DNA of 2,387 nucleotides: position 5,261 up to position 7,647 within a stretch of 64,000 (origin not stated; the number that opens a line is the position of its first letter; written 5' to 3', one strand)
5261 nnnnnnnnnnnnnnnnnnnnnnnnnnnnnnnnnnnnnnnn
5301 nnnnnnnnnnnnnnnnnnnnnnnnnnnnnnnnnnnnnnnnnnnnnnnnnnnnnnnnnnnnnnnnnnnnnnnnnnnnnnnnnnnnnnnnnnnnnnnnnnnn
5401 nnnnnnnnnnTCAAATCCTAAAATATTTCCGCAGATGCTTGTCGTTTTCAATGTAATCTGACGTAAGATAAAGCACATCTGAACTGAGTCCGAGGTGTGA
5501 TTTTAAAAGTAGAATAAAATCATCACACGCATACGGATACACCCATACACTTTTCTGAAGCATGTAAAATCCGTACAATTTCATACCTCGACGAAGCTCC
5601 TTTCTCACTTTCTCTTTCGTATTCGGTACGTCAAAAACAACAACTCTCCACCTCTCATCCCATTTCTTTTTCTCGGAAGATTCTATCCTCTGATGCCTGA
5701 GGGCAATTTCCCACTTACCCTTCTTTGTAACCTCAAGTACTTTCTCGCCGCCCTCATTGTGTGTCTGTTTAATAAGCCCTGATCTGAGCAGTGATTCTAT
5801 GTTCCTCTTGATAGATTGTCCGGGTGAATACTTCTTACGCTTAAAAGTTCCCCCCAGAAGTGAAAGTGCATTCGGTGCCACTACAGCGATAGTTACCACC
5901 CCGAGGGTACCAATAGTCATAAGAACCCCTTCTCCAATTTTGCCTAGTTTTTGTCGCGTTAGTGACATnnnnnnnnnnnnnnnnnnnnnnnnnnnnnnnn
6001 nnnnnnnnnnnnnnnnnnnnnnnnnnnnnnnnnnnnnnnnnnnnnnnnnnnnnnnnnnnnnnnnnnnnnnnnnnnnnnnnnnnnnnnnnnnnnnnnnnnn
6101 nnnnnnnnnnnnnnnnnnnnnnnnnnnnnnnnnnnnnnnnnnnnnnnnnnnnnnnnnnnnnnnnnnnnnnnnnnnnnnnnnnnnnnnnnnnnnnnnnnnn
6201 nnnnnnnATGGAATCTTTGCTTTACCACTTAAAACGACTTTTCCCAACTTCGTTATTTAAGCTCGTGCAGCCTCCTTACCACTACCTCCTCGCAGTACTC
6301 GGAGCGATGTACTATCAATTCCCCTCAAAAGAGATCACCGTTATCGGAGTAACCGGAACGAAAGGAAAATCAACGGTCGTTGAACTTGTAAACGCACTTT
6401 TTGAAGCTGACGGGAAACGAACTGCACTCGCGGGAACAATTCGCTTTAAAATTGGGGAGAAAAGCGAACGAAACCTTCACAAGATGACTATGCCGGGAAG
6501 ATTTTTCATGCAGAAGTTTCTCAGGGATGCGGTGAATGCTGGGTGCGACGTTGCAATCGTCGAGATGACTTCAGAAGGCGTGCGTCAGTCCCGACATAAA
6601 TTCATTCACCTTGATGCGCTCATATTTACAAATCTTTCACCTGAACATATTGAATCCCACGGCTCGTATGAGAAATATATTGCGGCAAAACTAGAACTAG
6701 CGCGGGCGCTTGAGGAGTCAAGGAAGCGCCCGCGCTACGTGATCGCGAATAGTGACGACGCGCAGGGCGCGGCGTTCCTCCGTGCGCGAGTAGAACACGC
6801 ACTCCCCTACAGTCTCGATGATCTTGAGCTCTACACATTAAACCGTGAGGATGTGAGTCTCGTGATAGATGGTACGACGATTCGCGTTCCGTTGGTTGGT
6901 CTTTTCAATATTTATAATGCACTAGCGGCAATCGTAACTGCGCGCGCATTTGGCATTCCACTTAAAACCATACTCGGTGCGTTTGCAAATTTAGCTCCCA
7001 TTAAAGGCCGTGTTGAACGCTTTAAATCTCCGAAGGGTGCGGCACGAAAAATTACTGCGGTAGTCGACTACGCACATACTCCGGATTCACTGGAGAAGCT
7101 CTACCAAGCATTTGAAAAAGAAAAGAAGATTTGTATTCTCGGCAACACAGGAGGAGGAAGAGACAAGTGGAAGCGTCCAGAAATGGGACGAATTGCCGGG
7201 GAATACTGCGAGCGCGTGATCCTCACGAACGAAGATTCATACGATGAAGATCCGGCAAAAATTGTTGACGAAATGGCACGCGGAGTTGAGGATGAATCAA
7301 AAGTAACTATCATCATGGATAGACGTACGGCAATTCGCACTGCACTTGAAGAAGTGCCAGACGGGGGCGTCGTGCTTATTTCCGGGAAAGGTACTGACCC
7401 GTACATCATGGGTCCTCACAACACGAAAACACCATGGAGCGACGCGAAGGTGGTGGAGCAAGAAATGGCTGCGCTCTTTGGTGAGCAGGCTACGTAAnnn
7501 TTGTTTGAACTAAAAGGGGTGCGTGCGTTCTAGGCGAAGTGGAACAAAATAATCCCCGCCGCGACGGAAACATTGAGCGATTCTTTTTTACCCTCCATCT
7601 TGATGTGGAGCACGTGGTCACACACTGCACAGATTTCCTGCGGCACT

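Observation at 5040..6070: Duplicated unit of palindrome plus G-rich tandem repeat bracketing a PaaX-like membrane protein gene, downstream of a long polypyrimidine tract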

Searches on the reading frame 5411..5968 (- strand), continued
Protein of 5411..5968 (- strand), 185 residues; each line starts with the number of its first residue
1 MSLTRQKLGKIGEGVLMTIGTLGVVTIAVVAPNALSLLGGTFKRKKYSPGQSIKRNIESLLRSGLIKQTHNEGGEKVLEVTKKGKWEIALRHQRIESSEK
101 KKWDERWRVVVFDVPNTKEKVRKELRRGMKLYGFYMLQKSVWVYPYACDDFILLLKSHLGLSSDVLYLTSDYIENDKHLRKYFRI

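Call 86: search_protein_families(library=padloc, proteins=[window:5411-5968:-], max_evalue=0.1)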
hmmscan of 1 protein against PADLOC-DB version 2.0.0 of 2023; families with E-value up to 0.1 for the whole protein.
window:5411-5968:- (185 aa): 11 families
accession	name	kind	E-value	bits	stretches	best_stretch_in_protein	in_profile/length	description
PDLC00935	Cas2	-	1.3e-06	26.7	1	107-143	2-39/96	CRISPR-associated endonuclease Cas2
PDLC01251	Cas2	-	1.4e-05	23.3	1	107-143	2-35/84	"CAS-I,CAS-II,CAS-III,CAS-IV,CAS-V,CAS-VI; acquisition_2"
PDLC02068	Cas2_II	-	4.3e-05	21.2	1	101-143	18-62/137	-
PDLC02072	Cas2_II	-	0.00091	17.4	1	107-143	7-46/72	-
PDLC01525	Cas2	-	0.0018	17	1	109-145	4-38/90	"CAS-I,CAS-II,CAS-III,CAS-IV,CAS-V,CAS-VI; acquisition_2"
PDLC01748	Cas2_IIIa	-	0.0035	15.9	1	109-142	4-34/88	-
PDLC01459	Cas2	-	0.0067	15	1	109-142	9-45/105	"CAS-I,CAS-II,CAS-III,CAS-IV,CAS-V,CAS-VI; acquisition_2"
PDLC01014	Csm3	-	0.0073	14.4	1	44-123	41-117/203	CRISPR type III-A/MTUBE-associated RAMP protein Csm3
PDLC02073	Cas2_II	-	0.012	14.1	1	110-143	10-46/49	-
PDLC01591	Cas2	-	0.014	13.8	1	109-143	4-41/101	"CAS-I,CAS-II,CAS-III,CAS-IV,CAS-V,CAS-VI; acquisition_2"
PDLC02069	Cas2_II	-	0.022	13.1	1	109-144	4-42/130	-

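Call 90: list_cluster_members(proteins=[P0001, P0121])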
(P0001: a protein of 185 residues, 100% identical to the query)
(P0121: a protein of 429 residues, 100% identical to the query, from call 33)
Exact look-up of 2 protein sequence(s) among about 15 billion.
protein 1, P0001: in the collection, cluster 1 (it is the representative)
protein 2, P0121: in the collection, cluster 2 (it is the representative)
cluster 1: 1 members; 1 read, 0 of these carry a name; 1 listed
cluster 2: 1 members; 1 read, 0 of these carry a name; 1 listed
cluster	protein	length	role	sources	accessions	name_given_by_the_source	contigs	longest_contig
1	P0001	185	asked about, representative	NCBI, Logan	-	-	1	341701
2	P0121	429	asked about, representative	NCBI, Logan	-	-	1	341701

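Call 92: find_encoding_contigs(protein=P0028, flank=10000, max_places=1)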
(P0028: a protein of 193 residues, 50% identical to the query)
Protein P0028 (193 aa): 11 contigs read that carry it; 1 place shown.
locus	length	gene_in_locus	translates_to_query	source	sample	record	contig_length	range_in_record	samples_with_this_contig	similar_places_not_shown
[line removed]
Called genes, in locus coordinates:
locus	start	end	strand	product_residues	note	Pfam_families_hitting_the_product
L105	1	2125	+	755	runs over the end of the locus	PF01935:DUF87 (faint), PF10412:TrwB_AAD_bind (weak)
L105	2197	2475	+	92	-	-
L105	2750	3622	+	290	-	PF01073:3Beta_HSD, PF01370:Epimerase, PF02719:Polysacc_synt_2 (faint), PF04321:RmlD_sub_bind (weak), PF16363:GDP_Man_Dehyd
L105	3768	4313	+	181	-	-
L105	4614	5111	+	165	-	-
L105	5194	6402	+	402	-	PF13579:Glyco_trans_4_4 (faint), PF20706:GT4-conflict, PF00534:Glycos_transf_1, PF13692:Glyco_trans_1_4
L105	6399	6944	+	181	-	PF13328:HD_4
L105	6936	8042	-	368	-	-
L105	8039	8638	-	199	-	-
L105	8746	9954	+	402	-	PF02786:CPSase_L_D2 (faint), PF15632:ATPgrasp_Ter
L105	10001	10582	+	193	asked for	PF20803:PaaX_M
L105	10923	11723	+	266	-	PF02811:PHP (weak)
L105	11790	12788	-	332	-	-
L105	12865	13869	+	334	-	PF01933:CofD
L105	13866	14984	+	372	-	PF13579:Glyco_trans_4_4 (weak), PF00534:Glycos_transf_1, PF13692:Glyco_trans_1_4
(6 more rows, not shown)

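Call 93: find_encoding_contigs(protein=P0031, flank=10000, max_places=1)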
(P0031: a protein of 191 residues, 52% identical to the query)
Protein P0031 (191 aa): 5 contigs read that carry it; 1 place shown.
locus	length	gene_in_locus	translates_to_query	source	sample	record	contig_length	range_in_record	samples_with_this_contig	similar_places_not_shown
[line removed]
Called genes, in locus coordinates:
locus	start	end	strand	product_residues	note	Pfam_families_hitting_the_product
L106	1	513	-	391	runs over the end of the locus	PF01966:HD (faint), PF13487:HD_5 (faint)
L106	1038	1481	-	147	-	PF01668:SmpB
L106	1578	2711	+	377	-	PF06480:FtsH_ext (faint), PF00004:AAA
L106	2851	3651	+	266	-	PF01434:Peptidase_M41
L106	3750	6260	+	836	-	PF01471:PG_binding_1, PF19077:Big_13 (weak), PF01471:PG_binding_1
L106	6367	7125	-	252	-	PF00005:ABC_tran, PF02463:SMC_N (weak)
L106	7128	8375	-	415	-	PF12704:MacB_PCD, PF02687:FtsX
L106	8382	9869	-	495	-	PF25973:BSH_CzcB (weak)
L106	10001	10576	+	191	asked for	PF20803:PaaX_M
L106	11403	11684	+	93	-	-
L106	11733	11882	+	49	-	-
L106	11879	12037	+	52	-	-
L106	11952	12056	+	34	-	-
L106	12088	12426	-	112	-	PF19833:RecG_dom3_C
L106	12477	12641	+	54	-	-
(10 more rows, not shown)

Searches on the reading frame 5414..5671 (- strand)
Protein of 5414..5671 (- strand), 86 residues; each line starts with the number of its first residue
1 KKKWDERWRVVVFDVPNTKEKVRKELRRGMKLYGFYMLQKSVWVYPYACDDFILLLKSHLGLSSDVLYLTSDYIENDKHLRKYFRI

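Call 88: search_solved_structures(query=window:5414-5671:-, max_evalue=10, show_alignments=4)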
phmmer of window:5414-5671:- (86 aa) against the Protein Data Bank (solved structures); distinct sequences matched with E-value up to 10: 0.
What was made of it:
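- Tried and rejected: No hit (call 88).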

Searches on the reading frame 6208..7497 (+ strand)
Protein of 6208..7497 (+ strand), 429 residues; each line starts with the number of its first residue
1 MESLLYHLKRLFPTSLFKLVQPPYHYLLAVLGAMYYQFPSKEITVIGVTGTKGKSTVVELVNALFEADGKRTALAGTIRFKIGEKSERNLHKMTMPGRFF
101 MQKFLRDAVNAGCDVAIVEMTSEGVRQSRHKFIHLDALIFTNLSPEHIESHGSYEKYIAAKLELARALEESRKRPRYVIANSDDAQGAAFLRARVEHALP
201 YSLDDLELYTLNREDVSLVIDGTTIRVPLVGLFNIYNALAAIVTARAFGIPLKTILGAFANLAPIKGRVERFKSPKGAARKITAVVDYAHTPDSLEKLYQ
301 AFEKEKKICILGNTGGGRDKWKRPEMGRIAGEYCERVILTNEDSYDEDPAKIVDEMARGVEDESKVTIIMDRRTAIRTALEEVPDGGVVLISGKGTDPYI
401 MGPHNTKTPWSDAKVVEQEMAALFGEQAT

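Call 6: search_protein_families(library=pfam, proteins=[window:6208-7497:+], max_evalue=0.1)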
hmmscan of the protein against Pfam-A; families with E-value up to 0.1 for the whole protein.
window:6208-7497:+ (429 aa): 3 families
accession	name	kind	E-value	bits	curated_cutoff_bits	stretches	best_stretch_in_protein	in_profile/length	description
PF08245.18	Mur_ligase_M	-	1.2e-34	120.4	24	1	48-244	1-199/200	Mur ligase middle domain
PF02875.26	Mur_ligase_C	-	1.1e-23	84.9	28.4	1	268-395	2-127/127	Mur ligase, glutamate ligase domain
PF00535.33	Glycos_transf_2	-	0.041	14.3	23.3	0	287-328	88-129/168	Glycosyl transferase family 2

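Call 33: find_homologous_proteins(query=window:6208-7497:+, max_evalue=1e-60)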
Query window:6208-7497:+ (429 aa): 7982 proteins with E <= 1e-60 among 8000 candidates; the best 120 are listed.
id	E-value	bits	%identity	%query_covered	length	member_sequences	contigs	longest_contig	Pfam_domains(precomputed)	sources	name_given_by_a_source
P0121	9.0e-284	959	100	100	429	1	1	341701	PF02875.27,PF08245.19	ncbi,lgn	-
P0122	1.9e-243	826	85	99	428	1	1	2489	PF02875.27,PF08245.19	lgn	-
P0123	9.5e-242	820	84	99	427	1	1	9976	PF02875.27,PF08245.19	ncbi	-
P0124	1.3e-241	820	83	99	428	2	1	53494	PF02875.27,PF08245.19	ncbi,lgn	-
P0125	3.0e-241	819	83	99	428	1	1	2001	PF02875.27,PF08245.19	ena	-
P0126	3.6e-240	815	82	99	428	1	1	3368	PF02875.27,PF08245.19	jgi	jgi:UDP-N-acetylmuramoyl-L-alanyl-D-glutamate--2,6-diaminopimelate ligase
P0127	4.1e-240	815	83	99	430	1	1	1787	PF02875.27,PF08245.19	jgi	jgi:UDP-N-acetylmuramoyl-L-alanyl-D-glutamate--2,6-diaminopimelate ligase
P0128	3.9e-239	812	81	99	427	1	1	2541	PF02875.27,PF08245.19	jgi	jgi:UDP-N-acetylmuramoyl-L-alanyl-D-glutamate--2,6-diaminopimelate ligase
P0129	5.3e-239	811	83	99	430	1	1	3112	PF02875.27,PF08245.19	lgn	-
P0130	2.7e-238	809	81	99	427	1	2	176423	PF02875.27,PF08245.19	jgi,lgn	jgi:UDP-N-acetylmuramoyl-L-alanyl-D-glutamate--2,6-diaminopimelate ligase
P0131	4.3e-238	808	81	100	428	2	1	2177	PF02875.27,PF08245.19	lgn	-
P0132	4.3e-238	808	81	99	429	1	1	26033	PF02875.27,PF08245.19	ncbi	-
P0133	7.0e-238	807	80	100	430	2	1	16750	PF02875.27,PF08245.19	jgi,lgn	jgi:UDP-N-acetylmuramoyl-L-alanyl-D-glutamate--2,6-diaminopimelate ligase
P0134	7.0e-238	807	81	100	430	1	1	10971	PF02875.27,PF08245.19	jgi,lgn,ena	-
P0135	8.8e-238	807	81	100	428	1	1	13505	PF02875.27,PF08245.19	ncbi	-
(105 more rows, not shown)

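Call 34: find_encoding_contigs(protein=P0124, flank=4000, max_places=2)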
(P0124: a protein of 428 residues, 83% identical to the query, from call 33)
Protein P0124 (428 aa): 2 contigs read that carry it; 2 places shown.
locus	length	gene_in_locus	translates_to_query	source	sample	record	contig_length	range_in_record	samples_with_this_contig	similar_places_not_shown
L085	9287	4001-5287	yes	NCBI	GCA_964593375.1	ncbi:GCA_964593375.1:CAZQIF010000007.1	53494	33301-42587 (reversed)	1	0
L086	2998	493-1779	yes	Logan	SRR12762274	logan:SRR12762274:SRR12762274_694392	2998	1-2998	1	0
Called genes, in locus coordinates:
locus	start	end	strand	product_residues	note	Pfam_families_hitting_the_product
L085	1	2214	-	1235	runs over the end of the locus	-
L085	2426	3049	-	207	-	-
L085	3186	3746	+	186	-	PF01330:RuvA_N, PF14520:HHH_5, PF21176:RecR_HhH (faint), PF07499:RuvA_C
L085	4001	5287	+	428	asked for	PF08245:Mur_ligase_M, PF02875:Mur_ligase_C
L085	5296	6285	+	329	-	-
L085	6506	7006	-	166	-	PF00588:SpoU_methylase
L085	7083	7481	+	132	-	PF07681:DoxX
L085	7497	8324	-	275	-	PF14528:LAGLIDADG_3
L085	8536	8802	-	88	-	-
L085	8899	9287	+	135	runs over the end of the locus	-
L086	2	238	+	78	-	?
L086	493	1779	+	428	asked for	PF08245:Mur_ligase_M, PF02875:Mur_ligase_C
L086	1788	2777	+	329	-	-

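Call 35: find_encoding_contigs(protein=P0130, flank=4000, max_places=2)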
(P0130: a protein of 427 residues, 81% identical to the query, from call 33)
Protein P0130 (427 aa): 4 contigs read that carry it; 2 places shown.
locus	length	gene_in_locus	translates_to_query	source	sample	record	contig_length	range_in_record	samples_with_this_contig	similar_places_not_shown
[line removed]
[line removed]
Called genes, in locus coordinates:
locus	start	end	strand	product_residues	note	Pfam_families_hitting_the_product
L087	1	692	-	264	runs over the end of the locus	PF01555:N6_N4_Mtase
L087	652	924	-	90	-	PF01555:N6_N4_Mtase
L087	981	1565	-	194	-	PF01555:N6_N4_Mtase (weak)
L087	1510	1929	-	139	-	-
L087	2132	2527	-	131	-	-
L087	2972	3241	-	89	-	PF01649:Ribosomal_S20p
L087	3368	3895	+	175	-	PF01330:RuvA_N, PF14520:HHH_5, PF07499:RuvA_C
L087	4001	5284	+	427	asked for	PF08245:Mur_ligase_M, PF02875:Mur_ligase_C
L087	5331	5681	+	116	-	-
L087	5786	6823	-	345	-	-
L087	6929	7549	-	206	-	PF13521:AAA_28 (weak), PF02223:Thymidylate_kin (weak)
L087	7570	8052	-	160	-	PF00588:SpoU_methylase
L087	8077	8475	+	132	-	PF07291:MauE (weak), PF07681:DoxX (weak)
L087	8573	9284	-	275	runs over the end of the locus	PF14528:LAGLIDADG_3 (weak)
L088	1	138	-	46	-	?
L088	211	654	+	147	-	-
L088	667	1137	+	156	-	-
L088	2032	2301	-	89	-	PF01649:Ribosomal_S20p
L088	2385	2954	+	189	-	PF01330:RuvA_N, PF14520:HHH_5, PF07499:RuvA_C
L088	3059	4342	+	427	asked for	PF08245:Mur_ligase_M, PF02875:Mur_ligase_C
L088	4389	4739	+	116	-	-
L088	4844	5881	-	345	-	-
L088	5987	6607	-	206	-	PF13521:AAA_28 (weak), PF02223:Thymidylate_kin (weak)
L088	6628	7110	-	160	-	PF00588:SpoU_methylase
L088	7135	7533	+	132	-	PF07291:MauE (weak), PF07681:DoxX (weak)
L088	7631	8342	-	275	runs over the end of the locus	PF14528:LAGLIDADG_3 (weak)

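Call 36: find_encoding_contigs(protein=P0123, flank=4000, max_places=2)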
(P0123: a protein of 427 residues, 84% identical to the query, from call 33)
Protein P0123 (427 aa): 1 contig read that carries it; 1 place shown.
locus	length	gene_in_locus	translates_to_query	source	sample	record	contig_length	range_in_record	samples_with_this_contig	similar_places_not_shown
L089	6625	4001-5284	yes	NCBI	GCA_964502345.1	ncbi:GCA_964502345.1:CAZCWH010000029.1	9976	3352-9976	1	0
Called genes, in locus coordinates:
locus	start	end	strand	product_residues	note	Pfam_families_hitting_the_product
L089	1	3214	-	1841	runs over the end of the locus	PF18911:PKD_4 (faint), PF22352:K319L-like_PKD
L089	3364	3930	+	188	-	PF01330:RuvA_N, PF21176:RecR_HhH (faint), PF14520:HHH_5, PF07499:RuvA_C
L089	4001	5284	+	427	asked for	PF08245:Mur_ligase_M, PF02875:Mur_ligase_C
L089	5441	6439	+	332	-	-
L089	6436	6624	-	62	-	?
